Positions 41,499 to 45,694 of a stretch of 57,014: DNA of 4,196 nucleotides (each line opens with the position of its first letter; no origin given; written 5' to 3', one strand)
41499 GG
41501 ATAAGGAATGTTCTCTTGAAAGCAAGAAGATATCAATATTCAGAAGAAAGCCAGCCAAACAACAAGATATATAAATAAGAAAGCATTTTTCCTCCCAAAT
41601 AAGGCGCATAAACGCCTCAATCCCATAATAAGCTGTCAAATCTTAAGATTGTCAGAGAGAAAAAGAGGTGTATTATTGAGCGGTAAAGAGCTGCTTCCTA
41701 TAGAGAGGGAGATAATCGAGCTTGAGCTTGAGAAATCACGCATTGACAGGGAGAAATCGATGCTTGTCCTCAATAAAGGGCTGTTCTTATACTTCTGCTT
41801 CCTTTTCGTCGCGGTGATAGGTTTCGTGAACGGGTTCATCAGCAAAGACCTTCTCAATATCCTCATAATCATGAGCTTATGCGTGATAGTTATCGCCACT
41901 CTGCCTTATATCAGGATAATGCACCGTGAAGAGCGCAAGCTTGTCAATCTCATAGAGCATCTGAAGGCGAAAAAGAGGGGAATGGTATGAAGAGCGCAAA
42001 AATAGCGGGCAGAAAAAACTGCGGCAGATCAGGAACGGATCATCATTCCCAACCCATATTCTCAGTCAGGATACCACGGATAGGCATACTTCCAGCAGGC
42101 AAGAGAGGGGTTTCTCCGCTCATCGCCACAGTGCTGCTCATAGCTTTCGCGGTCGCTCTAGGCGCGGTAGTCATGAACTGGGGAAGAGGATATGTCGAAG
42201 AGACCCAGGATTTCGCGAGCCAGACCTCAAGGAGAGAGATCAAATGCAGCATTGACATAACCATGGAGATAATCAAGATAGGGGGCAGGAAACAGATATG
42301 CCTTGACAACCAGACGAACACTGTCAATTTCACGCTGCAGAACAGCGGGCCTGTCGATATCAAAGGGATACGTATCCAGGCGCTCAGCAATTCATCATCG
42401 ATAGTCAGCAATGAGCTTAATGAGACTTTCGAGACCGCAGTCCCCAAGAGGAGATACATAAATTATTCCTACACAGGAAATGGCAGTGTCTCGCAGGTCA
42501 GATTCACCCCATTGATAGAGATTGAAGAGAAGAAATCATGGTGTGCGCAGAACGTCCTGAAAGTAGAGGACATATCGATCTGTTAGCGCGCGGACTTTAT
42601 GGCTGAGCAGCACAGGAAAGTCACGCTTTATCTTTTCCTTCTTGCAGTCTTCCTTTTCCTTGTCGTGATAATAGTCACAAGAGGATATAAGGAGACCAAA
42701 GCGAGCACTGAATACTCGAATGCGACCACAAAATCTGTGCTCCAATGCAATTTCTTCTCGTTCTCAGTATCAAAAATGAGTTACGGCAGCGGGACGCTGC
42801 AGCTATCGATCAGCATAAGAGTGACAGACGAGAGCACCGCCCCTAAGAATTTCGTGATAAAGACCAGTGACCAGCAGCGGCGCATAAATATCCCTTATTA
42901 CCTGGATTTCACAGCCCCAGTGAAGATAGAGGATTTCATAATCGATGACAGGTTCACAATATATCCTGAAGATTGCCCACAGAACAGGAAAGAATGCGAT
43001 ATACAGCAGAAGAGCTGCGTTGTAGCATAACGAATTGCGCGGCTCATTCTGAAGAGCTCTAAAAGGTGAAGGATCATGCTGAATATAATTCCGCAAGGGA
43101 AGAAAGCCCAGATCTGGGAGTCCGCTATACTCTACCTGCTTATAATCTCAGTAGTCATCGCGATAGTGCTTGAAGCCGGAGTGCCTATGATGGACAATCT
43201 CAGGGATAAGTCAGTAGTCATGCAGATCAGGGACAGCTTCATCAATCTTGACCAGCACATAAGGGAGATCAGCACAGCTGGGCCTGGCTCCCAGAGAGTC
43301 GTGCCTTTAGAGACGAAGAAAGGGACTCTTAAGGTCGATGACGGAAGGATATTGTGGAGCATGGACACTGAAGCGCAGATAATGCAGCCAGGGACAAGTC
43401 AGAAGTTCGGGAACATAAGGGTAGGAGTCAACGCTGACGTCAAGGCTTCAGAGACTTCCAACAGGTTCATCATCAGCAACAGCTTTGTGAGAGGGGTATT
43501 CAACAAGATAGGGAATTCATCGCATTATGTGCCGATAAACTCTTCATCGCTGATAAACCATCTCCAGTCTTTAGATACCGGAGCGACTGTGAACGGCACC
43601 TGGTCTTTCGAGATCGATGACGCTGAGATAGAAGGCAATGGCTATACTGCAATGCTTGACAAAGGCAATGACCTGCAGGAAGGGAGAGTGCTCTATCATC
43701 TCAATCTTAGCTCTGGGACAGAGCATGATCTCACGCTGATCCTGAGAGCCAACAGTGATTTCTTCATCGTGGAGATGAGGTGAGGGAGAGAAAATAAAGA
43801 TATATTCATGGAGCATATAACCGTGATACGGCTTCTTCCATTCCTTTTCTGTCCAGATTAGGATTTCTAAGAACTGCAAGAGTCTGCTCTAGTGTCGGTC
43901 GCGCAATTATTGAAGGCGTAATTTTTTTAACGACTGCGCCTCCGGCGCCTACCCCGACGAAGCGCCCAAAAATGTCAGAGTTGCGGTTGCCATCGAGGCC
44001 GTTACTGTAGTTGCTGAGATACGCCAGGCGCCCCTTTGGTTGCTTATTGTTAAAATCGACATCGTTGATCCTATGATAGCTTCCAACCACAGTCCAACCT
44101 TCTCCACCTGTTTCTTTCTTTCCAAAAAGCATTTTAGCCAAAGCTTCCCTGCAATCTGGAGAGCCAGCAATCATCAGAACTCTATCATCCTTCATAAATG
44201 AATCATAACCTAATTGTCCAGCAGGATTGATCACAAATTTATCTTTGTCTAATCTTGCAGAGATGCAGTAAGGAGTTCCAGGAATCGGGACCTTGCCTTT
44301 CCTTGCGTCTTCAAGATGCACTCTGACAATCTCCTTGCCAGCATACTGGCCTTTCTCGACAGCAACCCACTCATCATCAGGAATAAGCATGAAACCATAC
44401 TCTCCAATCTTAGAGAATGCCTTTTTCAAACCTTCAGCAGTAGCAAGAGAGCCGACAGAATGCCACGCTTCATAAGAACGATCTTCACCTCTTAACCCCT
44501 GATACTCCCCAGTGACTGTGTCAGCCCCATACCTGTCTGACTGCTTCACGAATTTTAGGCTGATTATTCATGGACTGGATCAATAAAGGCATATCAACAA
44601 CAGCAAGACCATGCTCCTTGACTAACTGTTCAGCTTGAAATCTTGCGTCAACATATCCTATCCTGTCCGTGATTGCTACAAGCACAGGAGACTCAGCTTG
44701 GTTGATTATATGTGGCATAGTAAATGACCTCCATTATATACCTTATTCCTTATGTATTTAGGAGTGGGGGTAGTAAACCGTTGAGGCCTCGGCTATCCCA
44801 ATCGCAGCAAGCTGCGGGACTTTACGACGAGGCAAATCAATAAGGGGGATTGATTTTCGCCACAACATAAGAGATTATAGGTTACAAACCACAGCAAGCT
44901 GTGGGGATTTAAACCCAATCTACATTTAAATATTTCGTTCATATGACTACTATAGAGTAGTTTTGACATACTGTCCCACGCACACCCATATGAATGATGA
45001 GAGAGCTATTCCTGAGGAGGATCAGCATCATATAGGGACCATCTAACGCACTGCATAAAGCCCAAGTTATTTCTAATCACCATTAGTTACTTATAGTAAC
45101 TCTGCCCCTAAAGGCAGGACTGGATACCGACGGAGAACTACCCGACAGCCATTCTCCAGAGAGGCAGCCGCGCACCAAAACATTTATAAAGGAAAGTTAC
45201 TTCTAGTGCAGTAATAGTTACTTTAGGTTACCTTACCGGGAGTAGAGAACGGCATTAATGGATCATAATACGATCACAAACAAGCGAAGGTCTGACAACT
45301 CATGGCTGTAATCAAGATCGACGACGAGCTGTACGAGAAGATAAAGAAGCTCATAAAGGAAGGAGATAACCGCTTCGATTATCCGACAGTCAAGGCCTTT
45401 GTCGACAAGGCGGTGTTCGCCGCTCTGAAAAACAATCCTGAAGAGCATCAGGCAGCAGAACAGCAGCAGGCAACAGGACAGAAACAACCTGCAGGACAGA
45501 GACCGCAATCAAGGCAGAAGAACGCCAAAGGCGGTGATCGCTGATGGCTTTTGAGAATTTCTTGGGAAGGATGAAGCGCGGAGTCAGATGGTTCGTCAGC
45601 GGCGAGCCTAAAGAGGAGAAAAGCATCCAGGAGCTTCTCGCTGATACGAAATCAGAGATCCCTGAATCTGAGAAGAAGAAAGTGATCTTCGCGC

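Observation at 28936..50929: Candidate cell-surface / attachment island: HIT-like pair, giant surface protein, pilin-like genes and an Epd/Tad-like pilus machine in one ~22-kb block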

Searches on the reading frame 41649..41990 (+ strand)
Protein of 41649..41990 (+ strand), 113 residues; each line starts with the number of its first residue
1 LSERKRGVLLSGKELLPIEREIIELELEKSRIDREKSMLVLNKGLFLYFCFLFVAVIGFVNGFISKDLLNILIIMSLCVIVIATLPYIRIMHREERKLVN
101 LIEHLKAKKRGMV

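Call 5: search_protein_families(library=pfam, proteins=[window:41649-41990:+], max_evalue=0.01)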
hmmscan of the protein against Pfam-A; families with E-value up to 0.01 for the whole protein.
window:41649-41990:+ (113 aa): 2 families
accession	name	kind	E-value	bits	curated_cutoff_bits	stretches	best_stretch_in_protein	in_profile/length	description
PF16316.10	DUF4956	-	0.002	18.3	30.6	1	51-103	74-127/169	Domain of unknown function (DUF4956)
PF06645.18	SPC12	-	0.0034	17.9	23.6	1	48-84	14-50/71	Microsomal signal peptidase 12 kDa subunit (SPC12)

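Call 44: search_protein_families(library=ncbifam, proteins=[window:41649-41990:+], max_evalue=1)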
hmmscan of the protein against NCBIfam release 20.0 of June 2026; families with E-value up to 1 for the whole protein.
window:41649-41990:+ (113 aa): 4 families
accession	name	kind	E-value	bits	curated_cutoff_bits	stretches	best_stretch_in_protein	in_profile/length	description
NF041560.1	T6SS_Burk_ExIF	subfamily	0.02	14.6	90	1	41-103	131-196/234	putative type VI secretion system effector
TIGR01620.2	hyp_HI0043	subfamily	0.052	13.2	160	1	34-110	56-131/329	TIGR01620 family protein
NF046000.1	MAG1210_fam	subfamily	0.26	9.9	275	1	21-106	44-135/550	MAG1210 family protein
NF004923.0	PRK06280.1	equivalog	0.27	11.6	80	1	48-85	5-42/79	hypothetical protein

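Call 50: find_homologous_proteins(query=window:41649-41990:+, max_evalue=0.001)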
Query window:41649-41990:+ (113 aa): 42 proteins with E <= 0.001 among 50 candidates.
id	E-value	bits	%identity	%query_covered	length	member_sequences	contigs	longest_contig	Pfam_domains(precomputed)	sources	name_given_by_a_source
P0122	8.5e-57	208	99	92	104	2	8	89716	-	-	-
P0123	1.1e-50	188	89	91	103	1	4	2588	-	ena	-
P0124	6.5e-50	186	89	89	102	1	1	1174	-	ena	-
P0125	1.5e-49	184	88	89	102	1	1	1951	-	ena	-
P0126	2.3e-49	184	89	89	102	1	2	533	-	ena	-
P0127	2.3e-49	184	89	89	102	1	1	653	-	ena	-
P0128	1.0e-48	182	88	89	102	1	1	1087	-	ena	-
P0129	4.7e-45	170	82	88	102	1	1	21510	-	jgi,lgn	jgi:hypothetical protein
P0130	3.0e-44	167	80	88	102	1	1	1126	-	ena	-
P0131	1.2e-43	165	80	88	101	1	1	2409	-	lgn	-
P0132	1.5e-43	165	79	88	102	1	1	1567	-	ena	-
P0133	3.1e-43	164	75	90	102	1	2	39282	-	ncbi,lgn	-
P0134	5.1e-43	163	78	73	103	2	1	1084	-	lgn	-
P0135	5.1e-43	163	81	85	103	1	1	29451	-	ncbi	ncbi:MAG: hypothetical protein R6U32_07475 [Candidatus Woesearchaeota archaeon]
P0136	7.1e-43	163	77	86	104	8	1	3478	-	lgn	-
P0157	1.4e-28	117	61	83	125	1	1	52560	-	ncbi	ncbi:hypothetical protein ACFL0W_03425 [Nanoarchaeota archaeon]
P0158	7.3e-28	115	64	78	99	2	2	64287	-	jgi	-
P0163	1.6e-18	85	45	81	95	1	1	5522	-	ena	-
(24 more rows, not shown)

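Call 51: find_encoding_contigs(protein=P0157, flank=10000, max_places=1)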
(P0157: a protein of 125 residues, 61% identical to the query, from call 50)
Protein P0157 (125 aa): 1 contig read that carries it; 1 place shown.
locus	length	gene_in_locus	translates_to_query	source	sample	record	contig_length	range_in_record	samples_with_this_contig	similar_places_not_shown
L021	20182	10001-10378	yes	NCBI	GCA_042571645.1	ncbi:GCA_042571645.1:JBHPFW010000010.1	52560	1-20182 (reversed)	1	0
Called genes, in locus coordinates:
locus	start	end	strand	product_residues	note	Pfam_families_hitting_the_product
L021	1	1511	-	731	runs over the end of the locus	PF00009:GTP_EFTU, PF22042:EF-G_D2, PF03144:GTP_EFTU_D2, PF14492:EFG_III, PF03764:EFG_IV, PF00679:EFG_C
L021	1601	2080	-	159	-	PF00334:NDK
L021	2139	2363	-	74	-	PF01246:Ribosomal_L24e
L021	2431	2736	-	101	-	PF01200:Ribosomal_S28e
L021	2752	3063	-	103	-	PF01248:Ribosomal_L7Ae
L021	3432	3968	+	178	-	-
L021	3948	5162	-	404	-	-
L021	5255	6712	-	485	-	-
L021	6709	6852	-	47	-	-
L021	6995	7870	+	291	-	PF01478:Peptidase_A24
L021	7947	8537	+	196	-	-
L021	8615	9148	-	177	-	PF11969:DcpS_C, PF01230:HIT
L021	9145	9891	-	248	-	PF11969:DcpS_C, PF01230:HIT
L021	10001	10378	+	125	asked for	-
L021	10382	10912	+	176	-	-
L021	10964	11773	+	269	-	PF05833:NFACT_N (weak), PF05670:NFACT-R_1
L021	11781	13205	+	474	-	PF19289:PmbA_TldD_3rd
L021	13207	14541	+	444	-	PF19289:PmbA_TldD_3rd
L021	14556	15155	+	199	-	PF03853:YjeF_N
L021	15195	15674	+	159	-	-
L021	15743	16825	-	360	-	-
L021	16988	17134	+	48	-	PF04014:MazE_antitoxin (weak)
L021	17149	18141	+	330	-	PF01256:Carb_kinase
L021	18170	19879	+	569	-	PF00999:Na_H_Exchanger, PF02254:TrkA_N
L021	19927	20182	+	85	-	PF01985:CRS1_YhbY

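Call 52: find_encoding_contigs(protein=P0158, flank=10000, max_places=1)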
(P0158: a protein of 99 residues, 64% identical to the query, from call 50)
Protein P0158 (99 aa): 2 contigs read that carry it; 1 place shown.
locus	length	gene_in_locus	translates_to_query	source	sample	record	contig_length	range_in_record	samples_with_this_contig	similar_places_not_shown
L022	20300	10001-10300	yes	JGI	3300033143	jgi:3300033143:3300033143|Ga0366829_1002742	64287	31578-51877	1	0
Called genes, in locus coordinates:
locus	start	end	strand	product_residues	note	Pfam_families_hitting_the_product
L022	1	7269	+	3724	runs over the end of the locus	PF25788:Ig_Rha78A_N (faint), PF07581:Glug (faint), PF19077:Big_13 (faint), PF13360:PQQ_2 (faint), PF00041:fn3 (weak)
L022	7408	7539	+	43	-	PF12651:RHH_3 (weak)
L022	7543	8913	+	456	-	-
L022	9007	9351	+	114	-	-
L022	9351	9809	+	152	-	-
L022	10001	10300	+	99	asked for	-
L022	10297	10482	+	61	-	-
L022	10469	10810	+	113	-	-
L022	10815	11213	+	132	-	-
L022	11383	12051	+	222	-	-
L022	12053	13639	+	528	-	PF00437:T2SSE, PF23989:PilB3_C (weak)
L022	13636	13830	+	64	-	-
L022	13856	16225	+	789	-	PF00482:T2SSF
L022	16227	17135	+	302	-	PF00482:T2SSF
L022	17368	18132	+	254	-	PF05833:NFACT_N (weak), PF05670:NFACT-R_1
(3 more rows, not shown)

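Call 53: find_encoding_contigs(protein=P0163, flank=10000, max_places=1)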
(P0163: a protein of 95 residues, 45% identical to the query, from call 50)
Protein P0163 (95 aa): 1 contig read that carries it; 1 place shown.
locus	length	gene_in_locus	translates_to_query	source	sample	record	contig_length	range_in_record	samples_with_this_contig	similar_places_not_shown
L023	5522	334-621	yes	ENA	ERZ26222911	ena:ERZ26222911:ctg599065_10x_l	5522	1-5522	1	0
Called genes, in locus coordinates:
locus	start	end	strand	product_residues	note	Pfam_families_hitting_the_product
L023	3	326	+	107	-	?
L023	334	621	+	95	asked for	-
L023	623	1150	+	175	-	-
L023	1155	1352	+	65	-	-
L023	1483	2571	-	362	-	-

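Call 93: search_protein_families(library=pfam, proteins=[L021:7947-8537:+, L021:5255-6712:-, L021:3948-5162:-], max_evalue=0.001)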
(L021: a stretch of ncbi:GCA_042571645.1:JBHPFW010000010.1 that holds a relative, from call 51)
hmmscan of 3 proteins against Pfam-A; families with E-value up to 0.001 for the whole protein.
L021:7947-8537:+ (196 aa): 0 families

L021:5255-6712:- (485 aa): 0 families

L021:3948-5162:- (404 aa): 0 families

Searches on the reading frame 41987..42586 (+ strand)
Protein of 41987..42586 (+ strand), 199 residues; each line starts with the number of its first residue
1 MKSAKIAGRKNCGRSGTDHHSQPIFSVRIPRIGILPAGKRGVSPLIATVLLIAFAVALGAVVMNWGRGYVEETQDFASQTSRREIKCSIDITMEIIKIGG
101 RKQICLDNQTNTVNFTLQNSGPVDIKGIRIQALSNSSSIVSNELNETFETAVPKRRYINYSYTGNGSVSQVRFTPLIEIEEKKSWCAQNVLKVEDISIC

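Call 5: search_protein_families(library=pfam, proteins=[window:41987-42586:+], max_evalue=0.01)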
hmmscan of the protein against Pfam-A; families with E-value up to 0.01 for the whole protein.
window:41987-42586:+ (199 aa): 0 families

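Call 44: search_protein_families(library=ncbifam, proteins=[window:41987-42586:+], max_evalue=1)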
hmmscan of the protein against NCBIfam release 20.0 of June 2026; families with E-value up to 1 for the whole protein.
window:41987-42586:+ (199 aa): 2 families
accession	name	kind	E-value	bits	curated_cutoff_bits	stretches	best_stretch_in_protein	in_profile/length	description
TIGR02537.2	arch_flag_Nterm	domain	7.8e-07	28.5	20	1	39-62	2-25/33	archaellin/type IV pilin N-terminal domain-containing protein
NF046073.1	UpsA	equivalog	8.6e-07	29.2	130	1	39-146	1-90/136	pilin subunit UpsA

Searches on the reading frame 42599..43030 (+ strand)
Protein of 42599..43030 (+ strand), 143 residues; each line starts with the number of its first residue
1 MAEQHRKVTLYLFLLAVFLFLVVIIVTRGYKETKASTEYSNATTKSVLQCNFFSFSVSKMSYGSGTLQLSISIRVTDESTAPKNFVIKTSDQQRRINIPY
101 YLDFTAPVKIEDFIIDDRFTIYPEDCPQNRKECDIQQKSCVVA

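Call 5: search_protein_families(library=pfam, proteins=[window:42599-43030:+], max_evalue=0.01)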
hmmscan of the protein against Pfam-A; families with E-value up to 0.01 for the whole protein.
window:42599-43030:+ (143 aa): 1 family
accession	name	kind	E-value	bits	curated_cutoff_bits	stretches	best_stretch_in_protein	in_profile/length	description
PF16453.11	IQ_SEC7_PH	-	0.0032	17.8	27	1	16-63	36-83/135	PH domain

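Call 44: search_protein_families(library=ncbifam, proteins=[window:42599-43030:+], max_evalue=1)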
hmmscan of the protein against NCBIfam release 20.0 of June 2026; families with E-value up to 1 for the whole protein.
window:42599-43030:+ (143 aa): 0 families

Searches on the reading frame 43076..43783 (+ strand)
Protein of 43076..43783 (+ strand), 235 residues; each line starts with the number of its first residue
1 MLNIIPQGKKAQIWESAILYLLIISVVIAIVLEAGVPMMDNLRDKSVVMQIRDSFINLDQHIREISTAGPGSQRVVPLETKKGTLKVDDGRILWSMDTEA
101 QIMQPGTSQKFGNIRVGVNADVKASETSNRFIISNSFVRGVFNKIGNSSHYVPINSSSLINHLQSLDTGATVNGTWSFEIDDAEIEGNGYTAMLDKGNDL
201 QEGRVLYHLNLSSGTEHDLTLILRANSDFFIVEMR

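Call 5: search_protein_families(library=pfam, proteins=[window:43076-43783:+], max_evalue=0.01)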
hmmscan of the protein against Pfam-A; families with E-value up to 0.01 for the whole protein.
window:43076-43783:+ (235 aa): 0 families

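Call 44: search_protein_families(library=ncbifam, proteins=[window:43076-43783:+], max_evalue=1)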
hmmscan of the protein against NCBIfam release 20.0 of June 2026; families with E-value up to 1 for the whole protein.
window:43076-43783:+ (235 aa): 1 family
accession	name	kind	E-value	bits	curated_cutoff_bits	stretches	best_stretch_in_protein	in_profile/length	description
NF006962.0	PRK09439.1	equivalog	0.038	13.7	212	1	161-217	75-131/169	PTS glucose transporter subunit IIA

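Call 82: predict_structure(protein=window:43076-43783:+)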
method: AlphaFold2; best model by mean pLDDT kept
length: 235 residues; sequences in the alignment: 1
mean_pLDDT: 40.7   pTM: 0.22
mean pLDDT of the five models: 40.7, 33.1, 32.5, 32.2, 32.1
residues with pLDDT >= 90: 0; 70-90: 18; 50-70: 16; < 50: 201
segments of 3 or more residues with pLDDT < 50: 37-235
pLDDT, mean of each block of 10 residues (from residue 1): 60 73 76 56 43 39 39 32 33 31 25 25 27 34 31 37 44 37 32 42 41 37 42 37
secondary structure, 60 per line:
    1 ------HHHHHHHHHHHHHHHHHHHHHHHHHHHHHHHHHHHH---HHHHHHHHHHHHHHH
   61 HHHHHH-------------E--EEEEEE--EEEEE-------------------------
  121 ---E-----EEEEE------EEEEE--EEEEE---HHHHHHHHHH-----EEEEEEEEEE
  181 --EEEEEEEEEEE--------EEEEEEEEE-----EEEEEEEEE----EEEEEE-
elements in order: H7-42 H46-66 E83-88 E91-95 E130-134 E141-145 E148-152 H156-165 E171-180 E183-193 E202-210 E216-224 E229-234

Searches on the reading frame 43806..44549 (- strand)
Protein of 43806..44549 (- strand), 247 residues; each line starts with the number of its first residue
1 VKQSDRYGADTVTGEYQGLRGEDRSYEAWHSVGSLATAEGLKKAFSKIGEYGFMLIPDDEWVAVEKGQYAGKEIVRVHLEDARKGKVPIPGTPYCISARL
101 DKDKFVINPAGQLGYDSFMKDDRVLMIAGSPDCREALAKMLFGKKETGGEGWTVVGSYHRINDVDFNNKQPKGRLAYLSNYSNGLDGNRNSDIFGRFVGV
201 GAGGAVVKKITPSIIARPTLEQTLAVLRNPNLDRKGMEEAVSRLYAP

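Call 5: search_protein_families(library=pfam, proteins=[window:43806-44549:-], max_evalue=0.01)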
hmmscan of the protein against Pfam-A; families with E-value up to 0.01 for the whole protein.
window:43806-44549:- (247 aa): 0 families

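Call 91: search_protein_families(library=pfam, proteins=[window:43806-44549:-], max_evalue=10)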
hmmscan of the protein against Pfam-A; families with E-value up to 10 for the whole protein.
window:43806-44549:- (247 aa): 0 families

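Call 92: search_protein_families(library=phrogs, proteins=[window:43806-44549:-], max_evalue=0.1)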
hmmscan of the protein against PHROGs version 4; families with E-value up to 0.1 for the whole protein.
window:43806-44549:- (247 aa): 0 families

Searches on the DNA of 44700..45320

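Call 94: search_rna_families(source=window, start=44700, end=45320, threshold=evalue, max_evalue=1)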
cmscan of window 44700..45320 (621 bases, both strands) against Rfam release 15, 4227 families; matches with E-value up to 1: 0.
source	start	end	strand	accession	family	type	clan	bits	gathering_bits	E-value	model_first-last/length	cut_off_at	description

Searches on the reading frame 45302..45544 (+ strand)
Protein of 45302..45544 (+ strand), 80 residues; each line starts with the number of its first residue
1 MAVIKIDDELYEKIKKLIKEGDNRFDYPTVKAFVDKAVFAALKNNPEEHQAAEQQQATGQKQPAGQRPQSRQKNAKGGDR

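Call 6: search_protein_families(library=pfam, proteins=[window:45302-45544:+], max_evalue=0.01)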
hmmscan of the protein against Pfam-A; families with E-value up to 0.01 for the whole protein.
window:45302-45544:+ (80 aa): 1 family
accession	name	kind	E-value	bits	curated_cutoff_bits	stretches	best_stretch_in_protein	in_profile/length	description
PF03864.22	Phage_cap_E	-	0.00085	18.9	22.9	1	11-66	176-227/329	Phage major capsid protein E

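Call 91: search_protein_families(library=pfam, proteins=[window:45302-45544:+], max_evalue=10)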
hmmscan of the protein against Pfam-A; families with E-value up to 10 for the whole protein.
window:45302-45544:+ (80 aa): 3 families
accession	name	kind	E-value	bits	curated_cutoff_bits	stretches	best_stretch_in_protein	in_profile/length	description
PF03864.22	Phage_cap_E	-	0.00085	18.9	22.9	1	11-66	176-227/329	Phage major capsid protein E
PF24434.1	DUF7557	-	0.068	13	25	1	2-22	2-22/45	Family of unknown function (DUF7557)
PF01402.27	RHH_1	-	0.12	12.8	20.5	1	4-21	4-21/39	Ribbon-helix-helix protein, copG family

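Call 92: search_protein_families(library=phrogs, proteins=[window:45302-45544:+], max_evalue=0.1)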
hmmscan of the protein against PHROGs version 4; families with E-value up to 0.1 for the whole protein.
window:45302-45544:+ (80 aa): 2 families
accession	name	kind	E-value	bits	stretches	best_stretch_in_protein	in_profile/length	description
phrog_16498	-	unknown function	0.0057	17.8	1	18-75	65-119/140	-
phrog_26053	-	unknown function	0.032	15.3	0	38-50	6-18/49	-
